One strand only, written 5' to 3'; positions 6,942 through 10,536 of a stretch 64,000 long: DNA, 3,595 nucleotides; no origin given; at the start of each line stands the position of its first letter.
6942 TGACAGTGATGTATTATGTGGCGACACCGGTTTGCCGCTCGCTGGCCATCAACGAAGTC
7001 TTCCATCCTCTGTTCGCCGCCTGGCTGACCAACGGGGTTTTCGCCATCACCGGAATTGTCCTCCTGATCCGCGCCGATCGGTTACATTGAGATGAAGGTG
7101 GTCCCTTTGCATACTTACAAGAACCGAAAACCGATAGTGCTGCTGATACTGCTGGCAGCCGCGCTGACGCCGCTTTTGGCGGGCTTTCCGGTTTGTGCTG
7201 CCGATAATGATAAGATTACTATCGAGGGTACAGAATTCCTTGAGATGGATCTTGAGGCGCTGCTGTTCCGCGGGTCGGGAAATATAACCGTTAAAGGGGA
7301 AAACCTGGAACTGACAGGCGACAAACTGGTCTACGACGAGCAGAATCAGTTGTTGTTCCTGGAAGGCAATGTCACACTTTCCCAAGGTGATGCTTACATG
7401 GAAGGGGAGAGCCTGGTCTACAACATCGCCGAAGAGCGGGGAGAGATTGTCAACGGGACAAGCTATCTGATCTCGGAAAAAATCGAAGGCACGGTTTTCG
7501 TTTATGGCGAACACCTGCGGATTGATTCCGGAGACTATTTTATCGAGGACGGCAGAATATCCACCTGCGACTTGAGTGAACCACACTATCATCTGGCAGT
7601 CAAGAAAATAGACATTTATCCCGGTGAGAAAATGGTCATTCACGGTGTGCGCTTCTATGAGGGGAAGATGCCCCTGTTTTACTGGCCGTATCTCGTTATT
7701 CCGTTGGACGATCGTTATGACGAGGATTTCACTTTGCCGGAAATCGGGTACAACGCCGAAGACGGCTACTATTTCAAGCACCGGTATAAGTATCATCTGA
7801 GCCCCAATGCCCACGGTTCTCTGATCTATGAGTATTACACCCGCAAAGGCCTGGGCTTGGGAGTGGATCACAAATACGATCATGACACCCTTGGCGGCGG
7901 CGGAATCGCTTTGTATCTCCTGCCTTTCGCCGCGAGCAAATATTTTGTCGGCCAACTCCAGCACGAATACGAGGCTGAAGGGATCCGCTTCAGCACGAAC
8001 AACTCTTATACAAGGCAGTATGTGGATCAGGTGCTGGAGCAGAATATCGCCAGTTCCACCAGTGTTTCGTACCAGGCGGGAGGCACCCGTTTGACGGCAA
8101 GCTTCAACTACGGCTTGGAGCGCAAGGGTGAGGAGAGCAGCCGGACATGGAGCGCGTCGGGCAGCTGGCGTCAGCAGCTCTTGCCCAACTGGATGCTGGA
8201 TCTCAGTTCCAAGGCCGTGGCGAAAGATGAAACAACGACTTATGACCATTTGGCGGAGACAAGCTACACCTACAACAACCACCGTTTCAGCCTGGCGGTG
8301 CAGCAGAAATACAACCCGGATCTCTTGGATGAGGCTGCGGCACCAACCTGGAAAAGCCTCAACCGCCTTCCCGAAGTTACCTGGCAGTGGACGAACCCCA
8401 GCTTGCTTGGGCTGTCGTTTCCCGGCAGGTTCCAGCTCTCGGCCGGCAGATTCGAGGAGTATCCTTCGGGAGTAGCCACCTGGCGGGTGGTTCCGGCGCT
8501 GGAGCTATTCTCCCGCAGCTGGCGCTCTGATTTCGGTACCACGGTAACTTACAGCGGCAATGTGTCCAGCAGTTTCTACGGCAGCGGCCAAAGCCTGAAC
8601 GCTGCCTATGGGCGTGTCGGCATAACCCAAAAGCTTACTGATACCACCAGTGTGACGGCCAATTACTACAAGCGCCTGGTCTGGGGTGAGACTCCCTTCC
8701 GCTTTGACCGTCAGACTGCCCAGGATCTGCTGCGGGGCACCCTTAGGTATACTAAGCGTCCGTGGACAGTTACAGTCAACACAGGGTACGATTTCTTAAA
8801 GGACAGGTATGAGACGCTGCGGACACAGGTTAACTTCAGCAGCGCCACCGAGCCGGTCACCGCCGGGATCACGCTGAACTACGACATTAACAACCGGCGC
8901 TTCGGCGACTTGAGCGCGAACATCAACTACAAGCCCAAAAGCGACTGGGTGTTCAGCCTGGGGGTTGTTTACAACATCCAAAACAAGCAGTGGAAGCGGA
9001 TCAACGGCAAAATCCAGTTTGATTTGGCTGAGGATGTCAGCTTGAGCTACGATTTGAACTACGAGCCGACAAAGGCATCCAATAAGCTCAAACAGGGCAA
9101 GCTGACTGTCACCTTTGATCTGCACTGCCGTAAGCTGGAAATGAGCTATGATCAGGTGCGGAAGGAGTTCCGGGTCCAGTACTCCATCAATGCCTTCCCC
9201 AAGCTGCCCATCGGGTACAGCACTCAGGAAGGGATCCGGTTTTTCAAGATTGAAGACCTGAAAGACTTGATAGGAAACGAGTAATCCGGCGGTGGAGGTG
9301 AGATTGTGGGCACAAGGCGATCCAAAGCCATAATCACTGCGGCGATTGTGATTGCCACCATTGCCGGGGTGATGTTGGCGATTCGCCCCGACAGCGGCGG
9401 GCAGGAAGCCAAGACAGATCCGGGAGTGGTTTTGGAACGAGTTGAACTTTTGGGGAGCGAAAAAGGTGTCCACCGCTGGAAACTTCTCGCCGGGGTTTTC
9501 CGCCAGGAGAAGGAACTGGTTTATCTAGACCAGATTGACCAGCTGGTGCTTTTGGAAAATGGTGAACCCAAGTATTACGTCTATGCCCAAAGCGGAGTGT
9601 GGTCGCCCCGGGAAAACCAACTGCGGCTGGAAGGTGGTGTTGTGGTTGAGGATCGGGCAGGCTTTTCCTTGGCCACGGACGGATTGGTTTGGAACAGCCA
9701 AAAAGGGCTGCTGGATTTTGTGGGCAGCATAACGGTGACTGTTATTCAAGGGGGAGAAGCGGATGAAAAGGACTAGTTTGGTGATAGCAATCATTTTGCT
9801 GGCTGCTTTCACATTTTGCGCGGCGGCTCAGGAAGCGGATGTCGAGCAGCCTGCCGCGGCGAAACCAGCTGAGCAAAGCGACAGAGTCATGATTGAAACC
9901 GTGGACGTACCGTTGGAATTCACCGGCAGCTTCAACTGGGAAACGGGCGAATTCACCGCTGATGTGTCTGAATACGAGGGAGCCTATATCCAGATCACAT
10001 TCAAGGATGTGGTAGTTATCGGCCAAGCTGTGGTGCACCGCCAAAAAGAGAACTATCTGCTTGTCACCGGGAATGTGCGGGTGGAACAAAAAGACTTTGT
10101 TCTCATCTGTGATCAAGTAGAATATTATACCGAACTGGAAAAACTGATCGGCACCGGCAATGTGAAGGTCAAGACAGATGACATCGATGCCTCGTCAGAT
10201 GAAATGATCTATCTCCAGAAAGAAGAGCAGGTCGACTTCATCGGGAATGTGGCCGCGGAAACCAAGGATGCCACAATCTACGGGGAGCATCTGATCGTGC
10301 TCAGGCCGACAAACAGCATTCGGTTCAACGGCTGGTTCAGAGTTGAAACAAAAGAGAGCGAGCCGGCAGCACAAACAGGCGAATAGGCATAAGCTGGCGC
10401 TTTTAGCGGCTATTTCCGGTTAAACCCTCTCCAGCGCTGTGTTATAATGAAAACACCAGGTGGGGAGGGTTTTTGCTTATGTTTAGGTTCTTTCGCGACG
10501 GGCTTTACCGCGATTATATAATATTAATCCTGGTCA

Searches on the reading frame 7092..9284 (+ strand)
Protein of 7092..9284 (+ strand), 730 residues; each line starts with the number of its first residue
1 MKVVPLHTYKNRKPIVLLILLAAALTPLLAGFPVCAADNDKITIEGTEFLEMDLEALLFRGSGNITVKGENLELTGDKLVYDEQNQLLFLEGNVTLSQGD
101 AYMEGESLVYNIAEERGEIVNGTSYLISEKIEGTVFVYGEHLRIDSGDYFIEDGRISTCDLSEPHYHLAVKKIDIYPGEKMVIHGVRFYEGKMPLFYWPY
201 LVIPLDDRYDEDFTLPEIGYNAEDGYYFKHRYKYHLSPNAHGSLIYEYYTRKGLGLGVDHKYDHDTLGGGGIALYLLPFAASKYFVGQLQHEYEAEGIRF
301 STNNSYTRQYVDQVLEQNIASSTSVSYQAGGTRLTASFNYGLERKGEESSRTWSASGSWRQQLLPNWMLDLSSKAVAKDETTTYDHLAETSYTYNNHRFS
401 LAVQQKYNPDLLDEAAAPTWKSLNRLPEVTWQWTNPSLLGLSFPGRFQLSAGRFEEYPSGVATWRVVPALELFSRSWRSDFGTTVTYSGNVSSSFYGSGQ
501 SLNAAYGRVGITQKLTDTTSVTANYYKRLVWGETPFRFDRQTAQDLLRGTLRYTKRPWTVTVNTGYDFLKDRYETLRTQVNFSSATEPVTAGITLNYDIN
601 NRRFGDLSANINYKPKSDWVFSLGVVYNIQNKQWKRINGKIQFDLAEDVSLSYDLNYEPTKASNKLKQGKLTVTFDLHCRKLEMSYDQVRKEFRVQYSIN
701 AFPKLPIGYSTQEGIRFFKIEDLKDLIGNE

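Call 3: search_protein_families(library=pfam, proteins=[window:7092-9284:+], max_evalue=0.01)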
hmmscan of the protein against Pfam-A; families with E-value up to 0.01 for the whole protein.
window:7092-9284:+ (730 aa): 2 families
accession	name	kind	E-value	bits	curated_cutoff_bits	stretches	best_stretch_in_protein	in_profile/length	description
PF03968.19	LptD_N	-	1e-05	26.2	20.4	1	63-115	60-112/113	LptA/(LptD N-terminal domain) LPS transport protein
PF13100.11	OstA_2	-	0.0014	18.7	21.2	0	67-124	61-118/158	OstA-like protein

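Call 4: search_protein_families(library=ncbifam, proteins=[window:7092-9284:+], max_evalue=0.01)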
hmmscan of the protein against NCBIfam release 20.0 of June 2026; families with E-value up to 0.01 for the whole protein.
window:7092-9284:+ (730 aa): 4 families
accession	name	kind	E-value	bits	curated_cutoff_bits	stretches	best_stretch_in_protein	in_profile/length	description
NF002997.0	PRK03761.1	equivalog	2.8e-18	65.5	683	1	63-276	70-289/783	LPS assembly protein LptD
NF003358.0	PRK04423.1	equivalog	3.4e-13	48.7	944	1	62-267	77-279/799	LPS-assembly protein LptD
TIGR03002.1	outer_YhbN_LptA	equivalog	2.6e-05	24.1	71.7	1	68-118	74-124/142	lipopolysaccharide transport periplasmic protein LptA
TIGR04409.1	LptC_YrbK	equivalog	0.002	17.7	38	1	69-119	122-172/180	LPS export ABC transporter periplasmic protein LptC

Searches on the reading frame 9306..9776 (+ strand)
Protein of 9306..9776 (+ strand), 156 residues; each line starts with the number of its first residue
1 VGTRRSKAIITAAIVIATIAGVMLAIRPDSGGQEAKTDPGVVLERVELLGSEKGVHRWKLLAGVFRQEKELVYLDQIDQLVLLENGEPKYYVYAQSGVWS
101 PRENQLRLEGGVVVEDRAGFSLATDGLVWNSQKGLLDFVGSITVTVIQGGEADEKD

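Call 3: search_protein_families(library=pfam, proteins=[window:9306-9776:+], max_evalue=0.01)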
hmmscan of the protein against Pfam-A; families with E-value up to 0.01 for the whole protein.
window:9306-9776:+ (156 aa): 1 family
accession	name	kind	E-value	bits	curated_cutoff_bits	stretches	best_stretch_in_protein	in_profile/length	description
PF06835.18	LptC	-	0.0019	18.3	21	1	13-117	2-112/175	Lipopolysaccharide-assembly, LptC-related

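Call 4: search_protein_families(library=ncbifam, proteins=[window:9306-9776:+], max_evalue=0.01)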
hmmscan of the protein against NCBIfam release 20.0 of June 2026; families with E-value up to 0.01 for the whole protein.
window:9306-9776:+ (156 aa): 1 family
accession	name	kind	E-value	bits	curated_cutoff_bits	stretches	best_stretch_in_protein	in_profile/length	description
TIGR04409.1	LptC_YrbK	equivalog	0.00016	21.2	38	1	10-133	5-138/180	LPS export ABC transporter periplasmic protein LptC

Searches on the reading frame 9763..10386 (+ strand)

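Call 3: search_protein_families(library=pfam, proteins=[window:9763-10386:+], max_evalue=0.01)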
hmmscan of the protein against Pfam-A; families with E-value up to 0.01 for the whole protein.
window:9763-10386:+ (207 aa): 2 families
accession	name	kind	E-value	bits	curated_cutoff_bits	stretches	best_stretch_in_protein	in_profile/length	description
PF03968.19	LptD_N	-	3.4e-08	34.2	20.4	1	92-180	9-108/113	LptA/(LptD N-terminal domain) LPS transport protein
PF13100.11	OstA_2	-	0.0006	19.9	21.2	1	93-176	17-101/158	OstA-like protein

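Call 4: search_protein_families(library=ncbifam, proteins=[window:9763-10386:+], max_evalue=0.01)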
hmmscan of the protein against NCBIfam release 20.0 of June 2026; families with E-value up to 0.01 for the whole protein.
window:9763-10386:+ (207 aa): 2 families
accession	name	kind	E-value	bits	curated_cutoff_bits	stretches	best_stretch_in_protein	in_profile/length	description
TIGR03002.1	outer_YhbN_LptA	equivalog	1.9e-06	27.8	71.7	1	90-176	17-113/142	lipopolysaccharide transport periplasmic protein LptA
TIGR04409.1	LptC_YrbK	equivalog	0.0025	17.4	38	0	94-165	102-178/180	LPS export ABC transporter periplasmic protein LptC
